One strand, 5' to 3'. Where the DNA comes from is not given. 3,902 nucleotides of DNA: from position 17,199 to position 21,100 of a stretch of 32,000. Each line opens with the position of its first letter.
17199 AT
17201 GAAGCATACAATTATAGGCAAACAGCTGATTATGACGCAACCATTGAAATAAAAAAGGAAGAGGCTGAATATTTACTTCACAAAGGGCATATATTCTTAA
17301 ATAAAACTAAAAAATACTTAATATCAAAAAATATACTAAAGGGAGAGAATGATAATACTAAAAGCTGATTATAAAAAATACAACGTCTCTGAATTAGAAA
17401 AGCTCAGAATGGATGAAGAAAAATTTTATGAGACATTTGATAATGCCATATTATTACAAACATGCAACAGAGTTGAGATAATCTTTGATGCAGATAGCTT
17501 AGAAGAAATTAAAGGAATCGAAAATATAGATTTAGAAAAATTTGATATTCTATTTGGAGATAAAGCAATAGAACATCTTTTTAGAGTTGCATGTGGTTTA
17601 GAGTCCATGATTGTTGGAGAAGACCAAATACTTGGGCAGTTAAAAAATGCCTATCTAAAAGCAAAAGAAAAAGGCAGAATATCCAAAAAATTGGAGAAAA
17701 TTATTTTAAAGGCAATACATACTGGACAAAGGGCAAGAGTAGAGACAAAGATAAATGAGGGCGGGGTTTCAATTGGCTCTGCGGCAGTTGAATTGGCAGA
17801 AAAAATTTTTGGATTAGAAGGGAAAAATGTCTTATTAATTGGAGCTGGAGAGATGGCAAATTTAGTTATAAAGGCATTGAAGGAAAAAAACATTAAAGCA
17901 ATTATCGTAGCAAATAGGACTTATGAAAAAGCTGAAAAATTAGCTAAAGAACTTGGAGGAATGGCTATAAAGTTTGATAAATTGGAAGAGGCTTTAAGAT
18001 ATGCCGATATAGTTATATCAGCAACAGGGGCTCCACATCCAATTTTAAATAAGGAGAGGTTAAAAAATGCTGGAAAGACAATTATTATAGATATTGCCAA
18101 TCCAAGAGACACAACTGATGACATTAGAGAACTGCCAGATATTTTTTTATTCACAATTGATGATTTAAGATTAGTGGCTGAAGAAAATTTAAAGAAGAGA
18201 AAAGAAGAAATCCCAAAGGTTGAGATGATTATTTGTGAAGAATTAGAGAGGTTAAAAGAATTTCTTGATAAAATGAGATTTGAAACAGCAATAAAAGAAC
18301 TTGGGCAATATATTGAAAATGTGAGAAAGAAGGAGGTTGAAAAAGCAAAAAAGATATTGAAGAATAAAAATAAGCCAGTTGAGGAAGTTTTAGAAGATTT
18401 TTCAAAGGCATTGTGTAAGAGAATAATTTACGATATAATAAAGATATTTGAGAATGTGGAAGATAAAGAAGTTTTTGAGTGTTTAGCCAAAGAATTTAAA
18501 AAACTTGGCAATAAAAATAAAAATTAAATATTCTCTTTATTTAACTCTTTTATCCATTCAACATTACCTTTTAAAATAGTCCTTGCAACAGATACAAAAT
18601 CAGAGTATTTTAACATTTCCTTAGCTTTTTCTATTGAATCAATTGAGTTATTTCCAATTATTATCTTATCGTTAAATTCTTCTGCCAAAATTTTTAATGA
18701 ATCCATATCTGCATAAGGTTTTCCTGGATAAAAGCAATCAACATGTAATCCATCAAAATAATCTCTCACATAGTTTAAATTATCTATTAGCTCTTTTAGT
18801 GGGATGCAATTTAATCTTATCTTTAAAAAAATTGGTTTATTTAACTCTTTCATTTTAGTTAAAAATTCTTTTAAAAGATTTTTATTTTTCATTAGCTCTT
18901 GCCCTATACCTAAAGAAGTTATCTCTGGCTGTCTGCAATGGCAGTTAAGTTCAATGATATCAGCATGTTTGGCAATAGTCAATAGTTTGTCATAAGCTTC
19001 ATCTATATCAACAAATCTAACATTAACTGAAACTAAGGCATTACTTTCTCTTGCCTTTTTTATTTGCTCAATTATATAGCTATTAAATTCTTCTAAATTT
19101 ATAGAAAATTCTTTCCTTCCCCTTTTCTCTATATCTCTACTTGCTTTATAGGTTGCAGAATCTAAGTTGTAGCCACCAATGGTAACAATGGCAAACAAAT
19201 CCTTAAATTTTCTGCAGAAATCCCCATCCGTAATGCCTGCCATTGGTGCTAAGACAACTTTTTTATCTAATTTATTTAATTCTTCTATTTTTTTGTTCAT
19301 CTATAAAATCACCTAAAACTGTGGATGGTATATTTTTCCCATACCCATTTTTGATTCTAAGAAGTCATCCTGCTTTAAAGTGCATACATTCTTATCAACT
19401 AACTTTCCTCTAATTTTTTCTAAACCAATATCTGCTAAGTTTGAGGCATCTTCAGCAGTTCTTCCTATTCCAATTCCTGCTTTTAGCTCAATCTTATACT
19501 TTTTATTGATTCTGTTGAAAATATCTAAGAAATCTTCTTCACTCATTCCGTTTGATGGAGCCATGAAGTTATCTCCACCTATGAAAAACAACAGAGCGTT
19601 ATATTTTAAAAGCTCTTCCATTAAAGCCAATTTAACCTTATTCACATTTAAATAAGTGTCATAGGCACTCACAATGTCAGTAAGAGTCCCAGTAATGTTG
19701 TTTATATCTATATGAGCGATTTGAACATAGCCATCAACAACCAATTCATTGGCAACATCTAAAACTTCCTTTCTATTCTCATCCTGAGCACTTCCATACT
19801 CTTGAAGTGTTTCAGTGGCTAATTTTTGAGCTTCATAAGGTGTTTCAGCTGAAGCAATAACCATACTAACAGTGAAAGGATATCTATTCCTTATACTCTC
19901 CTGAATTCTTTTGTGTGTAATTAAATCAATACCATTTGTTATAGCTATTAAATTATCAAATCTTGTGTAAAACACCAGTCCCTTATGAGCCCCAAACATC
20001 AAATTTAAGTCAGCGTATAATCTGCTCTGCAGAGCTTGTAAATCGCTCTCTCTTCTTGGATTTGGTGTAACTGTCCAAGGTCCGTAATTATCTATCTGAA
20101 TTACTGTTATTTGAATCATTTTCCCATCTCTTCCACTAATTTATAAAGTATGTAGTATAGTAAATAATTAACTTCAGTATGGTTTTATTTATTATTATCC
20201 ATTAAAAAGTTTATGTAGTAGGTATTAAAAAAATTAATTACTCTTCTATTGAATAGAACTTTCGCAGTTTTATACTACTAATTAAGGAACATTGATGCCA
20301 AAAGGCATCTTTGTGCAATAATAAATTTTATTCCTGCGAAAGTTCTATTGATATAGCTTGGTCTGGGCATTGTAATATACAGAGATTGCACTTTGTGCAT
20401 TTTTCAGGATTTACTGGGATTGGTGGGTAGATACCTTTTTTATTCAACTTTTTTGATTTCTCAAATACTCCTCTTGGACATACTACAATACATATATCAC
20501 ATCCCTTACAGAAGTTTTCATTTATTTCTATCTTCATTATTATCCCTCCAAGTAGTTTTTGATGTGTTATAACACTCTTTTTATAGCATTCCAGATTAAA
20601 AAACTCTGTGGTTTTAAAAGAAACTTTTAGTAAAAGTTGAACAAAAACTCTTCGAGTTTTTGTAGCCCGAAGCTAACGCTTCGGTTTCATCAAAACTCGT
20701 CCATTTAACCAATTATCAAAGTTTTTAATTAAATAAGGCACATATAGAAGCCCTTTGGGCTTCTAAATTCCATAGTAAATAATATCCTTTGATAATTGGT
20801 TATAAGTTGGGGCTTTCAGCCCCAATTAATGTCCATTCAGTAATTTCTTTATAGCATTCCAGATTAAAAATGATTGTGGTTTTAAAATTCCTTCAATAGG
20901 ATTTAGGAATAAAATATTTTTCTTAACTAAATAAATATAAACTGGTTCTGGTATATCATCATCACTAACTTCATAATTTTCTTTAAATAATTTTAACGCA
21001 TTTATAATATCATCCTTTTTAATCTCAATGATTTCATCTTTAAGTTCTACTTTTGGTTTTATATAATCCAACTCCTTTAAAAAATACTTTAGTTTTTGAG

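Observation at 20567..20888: ATPase gene 3' end duplicated across a 217-bp block of nested palindromic elements, again with synonymous-biased divergence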

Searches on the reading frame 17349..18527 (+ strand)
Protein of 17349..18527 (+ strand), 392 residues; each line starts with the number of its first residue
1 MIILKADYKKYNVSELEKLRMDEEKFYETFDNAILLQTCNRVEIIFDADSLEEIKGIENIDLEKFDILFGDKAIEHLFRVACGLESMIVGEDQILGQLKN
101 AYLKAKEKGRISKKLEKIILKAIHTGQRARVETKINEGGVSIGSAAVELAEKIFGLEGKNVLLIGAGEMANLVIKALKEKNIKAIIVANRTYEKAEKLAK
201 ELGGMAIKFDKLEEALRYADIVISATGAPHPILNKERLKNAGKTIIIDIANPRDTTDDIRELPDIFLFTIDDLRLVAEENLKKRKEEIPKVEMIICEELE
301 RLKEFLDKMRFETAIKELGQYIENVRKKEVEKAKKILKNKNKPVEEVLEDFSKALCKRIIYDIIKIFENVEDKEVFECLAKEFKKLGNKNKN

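Call 16: search_protein_families(library=pfam, proteins=[window:17349-18527:+])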
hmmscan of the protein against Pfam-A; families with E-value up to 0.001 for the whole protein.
window:17349-18527:+ (392 aa): 10 families
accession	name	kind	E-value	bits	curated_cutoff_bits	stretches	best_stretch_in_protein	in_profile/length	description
PF01488.26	Shikimate_DH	-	6.8e-43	146.5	24.3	1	148-275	1-137/138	Shikimate / quinate 5-dehydrogenase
PF05201.20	GlutR_N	-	8.6e-33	113.7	27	1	7-133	4-151/151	Glutamyl-tRNAGlu reductase, N-terminal domain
PF00745.25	GlutR_dimer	-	2.8e-09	37.6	22.9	1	290-370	1-80/99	Glutamyl-tRNAGlu reductase, dimerisation domain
PF03807.23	F420_oxidored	-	7.8e-09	36.5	21.6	1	162-252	3-94/94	NADP oxidoreductase coenzyme F420-dependent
PF13241.12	NAD_binding_7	-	9.9e-07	29.7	22.1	1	156-250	5-92/104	Putative NAD(P)-binding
PF02826.25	2-Hacid_dh_C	-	1.2e-06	28.5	25.1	1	150-246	28-122/178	D-isomer specific 2-hydroxyacid dehydrogenase, NAD binding domain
PF02423.21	OCD_Mu_crystall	-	3.6e-06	26.6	24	1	161-246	132-222/314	Ornithine cyclodeaminase/mu-crystallin family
PF16912.11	Glu_dehyd_C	-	2.3e-05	24.4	34.9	1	141-259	11-141/211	Glucose dehydrogenase C-terminus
PF02882.25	THF_DHG_CYH_C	-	0.00011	22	27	0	210-251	71-109/160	Tetrahydrofolate dehydrogenase/cyclohydrolase, NAD(P)-binding domain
PF03435.24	Sacchrp_dh_NADP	-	0.00012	22.8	25.1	1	161-214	1-64/129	Saccharopine dehydrogenase NADP binding domain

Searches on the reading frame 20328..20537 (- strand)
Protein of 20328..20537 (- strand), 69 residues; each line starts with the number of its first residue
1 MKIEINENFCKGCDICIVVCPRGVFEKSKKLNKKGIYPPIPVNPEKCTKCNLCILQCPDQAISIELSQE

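Call 10: search_protein_families(library=pfam, proteins=[window:20328-20537:-])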
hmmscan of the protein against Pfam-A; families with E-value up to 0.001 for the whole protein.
window:20328-20537:- (69 aa): 10 families
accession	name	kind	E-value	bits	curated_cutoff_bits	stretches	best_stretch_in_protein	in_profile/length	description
PF00037.32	Fer4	-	9.1e-13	47.9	21.1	2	40-63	1-24/24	4Fe-4S binding domain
PF12837.12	Fer4_6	-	6.5e-12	45.2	25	2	2-25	1-24/24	4Fe-4S binding domain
PF12838.12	Fer4_7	-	3.1e-10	40.8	27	1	10-61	2-52/52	4Fe-4S dicluster domain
PF13237.11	Fer4_10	-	1.1e-08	35.2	25.5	1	2-58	1-53/53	4Fe-4S dicluster domain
PF13484.11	Fer4_16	-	2.4e-08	35.1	30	1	10-34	2-27/66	4Fe-4S double cluster binding domain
PF12797.12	Fer4_2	-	3.3e-08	33.4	24.5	1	2-21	2-21/22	4Fe-4S binding domain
PF13187.11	Fer4_9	-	9.3e-08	32.4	27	1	10-62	2-52/52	4Fe-4S dicluster domain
PF14697.11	Fer4_21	-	1.7e-07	31.7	35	0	3-21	34-52/59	4Fe-4S dicluster domain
PF12800.12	Fer4_4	-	7.6e-06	26.3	24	0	44-59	1-16/17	4Fe-4S binding domain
PF25160.1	LdpA_Fe-S-bd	-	6.5e-05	23.1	27.6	0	4-27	22-45/49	LdpA Fe-S cluster-binding domain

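Call 78: find_encoding_contigs(protein=window:20328-20537:-, flank=4000, max_places=10)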
Protein window:20328-20537:- (69 aa): 16 contigs read that carry it; 10 places shown.
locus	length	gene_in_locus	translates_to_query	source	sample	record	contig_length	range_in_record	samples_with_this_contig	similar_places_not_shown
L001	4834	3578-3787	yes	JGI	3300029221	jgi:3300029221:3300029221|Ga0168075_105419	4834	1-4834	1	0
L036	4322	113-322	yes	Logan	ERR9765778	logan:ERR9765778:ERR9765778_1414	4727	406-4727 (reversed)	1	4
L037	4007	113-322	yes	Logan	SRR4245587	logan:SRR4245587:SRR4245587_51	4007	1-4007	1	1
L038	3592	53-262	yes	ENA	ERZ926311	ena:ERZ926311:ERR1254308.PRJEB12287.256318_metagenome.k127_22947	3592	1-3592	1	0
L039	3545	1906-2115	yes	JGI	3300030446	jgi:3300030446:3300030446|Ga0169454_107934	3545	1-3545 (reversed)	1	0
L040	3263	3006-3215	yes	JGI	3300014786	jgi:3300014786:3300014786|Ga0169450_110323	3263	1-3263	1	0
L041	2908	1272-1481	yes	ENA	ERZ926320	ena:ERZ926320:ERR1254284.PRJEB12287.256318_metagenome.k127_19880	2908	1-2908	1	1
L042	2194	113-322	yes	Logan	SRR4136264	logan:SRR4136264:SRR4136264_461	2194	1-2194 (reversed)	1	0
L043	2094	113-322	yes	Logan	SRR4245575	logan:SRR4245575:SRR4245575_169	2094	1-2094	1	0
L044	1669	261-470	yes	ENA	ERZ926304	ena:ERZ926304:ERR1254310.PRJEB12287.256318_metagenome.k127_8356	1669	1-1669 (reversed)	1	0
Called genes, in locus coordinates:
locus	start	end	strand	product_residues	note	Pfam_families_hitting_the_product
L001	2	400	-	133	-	?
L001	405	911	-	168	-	PF10702:DUF2507, PF02830:V4R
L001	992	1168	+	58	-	PF09527:ATPase_gene1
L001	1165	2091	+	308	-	PF08068:DKCLD, PF01509:TruB_N, PF21238:Pus10_C (weak), PF16198:TruB_C_2, PF01472:PUA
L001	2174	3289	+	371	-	PF01637:ATPase_2, PF13191:AAA_16, PF13401:AAA_22 (weak), PF13173:AAA_14 (faint), PF21690:MJ1010-like_2nd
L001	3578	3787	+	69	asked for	PF12797:Fer4_2 (faint), PF12837:Fer4_6 (weak), PF13237:Fer4_10 (weak), PF14697:Fer4_21 (faint), PF12838:Fer4_7, PF13187:Fer4_9, PF00037:Fer4 (weak), PF12837:Fer4_6 (weak), +2 more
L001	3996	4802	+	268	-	PF05165:GCH_III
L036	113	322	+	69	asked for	PF12797:Fer4_2 (faint), PF12837:Fer4_6 (weak), PF13237:Fer4_10 (weak), PF14697:Fer4_21 (faint), PF12838:Fer4_7, PF13187:Fer4_9, PF00037:Fer4 (weak), PF12837:Fer4_6 (weak), +2 more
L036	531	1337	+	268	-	PF05165:GCH_III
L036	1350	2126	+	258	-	PF01207:Dus (weak)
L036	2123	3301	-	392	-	PF05201:GlutR_N, PF02826:2-Hacid_dh_C (weak), PF02423:OCD_Mu_crystall (weak), PF16912:Glu_dehyd_C (faint), PF01488:Shikimate_DH, PF03807:F420_oxidored, PF13241:NAD_binding_7 (weak), PF00745:GlutR_dimer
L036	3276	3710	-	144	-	PF05168:HEPN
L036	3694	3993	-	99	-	PF18765:Polbeta, PF01909:NTP_transf_2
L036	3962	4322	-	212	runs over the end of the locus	PF13241:NAD_binding_7, PF03435:Sacchrp_dh_NADP (faint)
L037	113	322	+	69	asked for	PF12797:Fer4_2 (faint), PF12837:Fer4_6 (weak), PF13237:Fer4_10 (weak), PF14697:Fer4_21 (faint), PF12838:Fer4_7, PF13187:Fer4_9, PF00037:Fer4 (weak), PF12837:Fer4_6 (weak), +2 more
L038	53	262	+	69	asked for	PF12797:Fer4_2 (faint), PF12837:Fer4_6 (weak), PF13237:Fer4_10 (weak), PF14697:Fer4_21 (faint), PF12838:Fer4_7, PF13187:Fer4_9, PF00037:Fer4 (weak), PF12837:Fer4_6 (weak), +2 more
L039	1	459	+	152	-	?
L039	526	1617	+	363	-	PF01637:ATPase_2, PF13191:AAA_16 (weak), PF13173:AAA_14 (faint), PF13401:AAA_22 (weak), PF21690:MJ1010-like_2nd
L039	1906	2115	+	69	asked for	PF12797:Fer4_2 (faint), PF12837:Fer4_6 (weak), PF13237:Fer4_10 (weak), PF14697:Fer4_21 (faint), PF12838:Fer4_7, PF13187:Fer4_9, PF00037:Fer4 (weak), PF12837:Fer4_6 (weak), +2 more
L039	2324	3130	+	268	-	PF05165:GCH_III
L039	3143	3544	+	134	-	?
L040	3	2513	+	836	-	?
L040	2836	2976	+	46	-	PF00145:DNA_methylase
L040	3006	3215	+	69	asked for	PF12797:Fer4_2 (faint), PF12837:Fer4_6 (weak), PF13237:Fer4_10 (weak), PF14697:Fer4_21 (faint), PF12838:Fer4_7, PF13187:Fer4_9, PF00037:Fer4 (weak), PF12837:Fer4_6 (weak), +2 more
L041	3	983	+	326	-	?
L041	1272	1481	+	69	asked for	PF12797:Fer4_2 (faint), PF12837:Fer4_6 (weak), PF13237:Fer4_10 (weak), PF14697:Fer4_21 (faint), PF12838:Fer4_7, PF13187:Fer4_9, PF00037:Fer4 (weak), PF12837:Fer4_6 (weak), +2 more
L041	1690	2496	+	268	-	PF05165:GCH_III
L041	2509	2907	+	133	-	?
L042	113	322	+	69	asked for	PF12797:Fer4_2 (faint), PF12837:Fer4_6 (weak), PF13237:Fer4_10 (weak), PF14697:Fer4_21 (faint), PF12838:Fer4_7, PF13187:Fer4_9, PF00037:Fer4 (weak), PF12837:Fer4_6 (weak), +2 more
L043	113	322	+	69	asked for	PF12797:Fer4_2 (faint), PF12837:Fer4_6 (weak), PF13237:Fer4_10 (weak), PF14697:Fer4_21 (faint), PF12838:Fer4_7, PF13187:Fer4_9, PF00037:Fer4 (weak), PF12837:Fer4_6 (weak), +2 more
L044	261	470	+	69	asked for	PF12797:Fer4_2 (faint), PF12837:Fer4_6 (weak), PF13237:Fer4_10 (weak), PF14697:Fer4_21 (faint), PF12838:Fer4_7, PF13187:Fer4_9, PF00037:Fer4 (weak), PF12837:Fer4_6 (weak), +2 more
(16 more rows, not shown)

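Call 83: search_protein_families(library=pfam, proteins=[L040:18-2513:+, L039:526-1617:+, L041:3-983:+, L040:2836-2976:+], max_evalue=0.01)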
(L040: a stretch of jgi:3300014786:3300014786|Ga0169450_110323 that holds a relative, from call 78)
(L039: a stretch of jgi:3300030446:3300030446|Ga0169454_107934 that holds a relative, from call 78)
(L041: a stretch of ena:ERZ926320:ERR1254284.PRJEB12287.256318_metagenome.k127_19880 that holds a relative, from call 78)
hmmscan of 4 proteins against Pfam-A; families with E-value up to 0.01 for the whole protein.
L040:18-2513:+ (831 aa): 3 families
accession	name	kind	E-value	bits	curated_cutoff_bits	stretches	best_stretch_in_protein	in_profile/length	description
PF01411.24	tRNA-synt_2c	-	6.5e-169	563.4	30.3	1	1-521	2-552/552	tRNA synthetases class II (A)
PF07973.19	tRNA_SAD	-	2.5e-13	50.2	24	1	620-667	1-43/44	Threonyl and Alanyl tRNA synthetase second additional domain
PF02272.25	DHHA1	-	6.2e-09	36.7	25.9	1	742-830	1-102/102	DHHA1 domain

L039:526-1617:+ (363 aa): 13 families
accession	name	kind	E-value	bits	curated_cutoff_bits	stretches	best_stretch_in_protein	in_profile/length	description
PF01637.24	ATPase_2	-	1.2e-71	241.6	33.2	1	3-261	1-225/225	ATPase domain predominantly from Archaea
PF21690.3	MJ1010-like_2nd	-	2.4e-38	130.7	27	1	272-360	1-91/91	Uncharacterized ATP-binding protein MJ1010-like, C-terminal domain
PF13401.12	AAA_22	-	7.4e-08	33.2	27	1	22-180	5-109/130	AAA domain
PF13173.12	AAA_14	-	7.6e-08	32.9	27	1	23-76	3-56/129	AAA domain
PF13191.12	AAA_16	-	2.1e-07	32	32.6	1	2-159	1-145/167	AAA ATPase domain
PF00004.35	AAA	-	3.5e-05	24.7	21.2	1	26-181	2-98/131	ATPase family associated with various cellular activities (AAA)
PF10443.15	RNA12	-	0.00013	21.3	27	0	238-320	255-336/429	RNA12 protein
PF00265.24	TK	-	0.0014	19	20.6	1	23-56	2-35/176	Thymidine kinase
PF00308.24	Bac_DnaA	-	0.0015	19.1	23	1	23-107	35-116/162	Bacterial DnaA ATPAse domain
PF25199.1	nSTAND_NTPase5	-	0.0017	18.7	34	1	18-58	37-77/145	Novel STAND NTPase 5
PF24883.2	NPHP3_N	-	0.0028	18.3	24.8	0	20-57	20-57/164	Nephrocystin 3, N-terminal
PF00931.28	NB-ARC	-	0.0031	17.2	23.5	0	7-52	2-49/248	NB-ARC domain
PF07693.20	KAP_NTPase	-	0.009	15.7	20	1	32-160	30-165/293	KAP family P-loop domain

L041:3-983:+ (326 aa): 4 families
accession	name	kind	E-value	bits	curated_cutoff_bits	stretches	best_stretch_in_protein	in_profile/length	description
PF01637.24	ATPase_2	-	2.6e-48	165.2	33.2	1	2-214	41-224/225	ATPase domain predominantly from Archaea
PF21690.3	MJ1010-like_2nd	-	4.8e-37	126.6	27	1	225-323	1-91/91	Uncharacterized ATP-binding protein MJ1010-like, C-terminal domain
PF13173.12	AAA_14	-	0.0058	17.1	27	1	66-165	32-116/129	AAA domain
PF13191.12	AAA_16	-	0.0079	17.1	32.6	0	32-139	70-165/167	AAA ATPase domain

L040:2836-2976:+ (46 aa): 1 family
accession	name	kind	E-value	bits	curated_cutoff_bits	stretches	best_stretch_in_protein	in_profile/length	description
PF00145.23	DNA_methylase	-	3.3e-08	33.8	22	1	1-43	1-43/324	C-5 cytosine-specific DNA methylase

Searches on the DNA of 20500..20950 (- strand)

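Call 51: search_dna_similar(query=window:20552-20900:-, collection=plasmids, mode=distant, max_evalue=0.001)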
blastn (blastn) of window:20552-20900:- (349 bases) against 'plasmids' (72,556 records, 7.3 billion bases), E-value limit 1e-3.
No match.

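Call 62: search_rna_families(source=window, start=20500, end=20950, threshold=evalue, max_evalue=10)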
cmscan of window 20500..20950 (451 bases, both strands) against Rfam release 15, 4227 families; matches with E-value up to 10: 14.
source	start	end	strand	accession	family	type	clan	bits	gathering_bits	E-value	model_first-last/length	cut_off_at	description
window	20732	20768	+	RF01376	CRISPR-DR63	Gene; CRISPR;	CL00015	20.7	37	0.95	1-37/37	no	CRISPR RNA direct repeat element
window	20711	20797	-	RF03743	MIR7696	Gene; miRNA;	-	19.5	83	0.46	1-88/88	no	MIR7696 microRNA precursor family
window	20708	20800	-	RF03940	MIR9563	Gene; miRNA;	-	18.3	90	0.88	1-127/127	no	MIR9563 microRNA precursor family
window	20622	20734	+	RF03162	TD-2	Gene; sRNA;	CL00124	17.3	48.7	5.7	1-98/98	no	TD-2 RNA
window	20530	20630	-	RF02153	NBR2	Gene; lncRNA;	-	16.8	40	6.2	1-63/63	no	Neighbour of BRCA1 gene 2 converved region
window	20641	20665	+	RF00900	mir-255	Gene; miRNA;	-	16.2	50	5.1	1-59/59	no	mir-255 microRNA precursor family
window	20651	20802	+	RF01253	snR46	Gene; snRNA; snoRNA; HACA-box;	CL00021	16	43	0.98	1-197/197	no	Small nucleolar RNA snR46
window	20625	20706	-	RF02298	TtnuCD22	Gene; snRNA; snoRNA; CD-box;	-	15.6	85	2.9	1-77/77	no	Tetrahymena snoRNA TtnuCD22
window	20744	20832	+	RF00235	Plasmid_RNAIII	Gene;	-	15.5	60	7.1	1-131/131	no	Plasmid RNAIII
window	20700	20810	+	RF03938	mir-4662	Gene; miRNA;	-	15.4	97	4.6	1-67/67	no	mir-4662 microRNA precursor family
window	20803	20922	-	RF00077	SraB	Gene; sRNA;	-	14.6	130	1.9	1-169/169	no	SraB RNA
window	20801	20831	-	RF03483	MIR319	Gene; miRNA;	-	14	54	6.2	1-92/92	no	MIR319 microRNA precursor family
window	20635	20790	-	RF00077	SraB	Gene; sRNA;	-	13.9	130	2.7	1-169/169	no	SraB RNA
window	20550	20678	+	RF02546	LSU_trypano_mito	Gene; rRNA;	CL00112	11.5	60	4.3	138-561/561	no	Trypanosomatid mitochondrial large subunit ribosomal RNA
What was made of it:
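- On Known RNA families (Rfam 15): The best hits score 14-21 bits against thresholds of 37-130 (call 62).
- Tried and rejected: Rfam at a permissive threshold found nothing credible (call 62).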
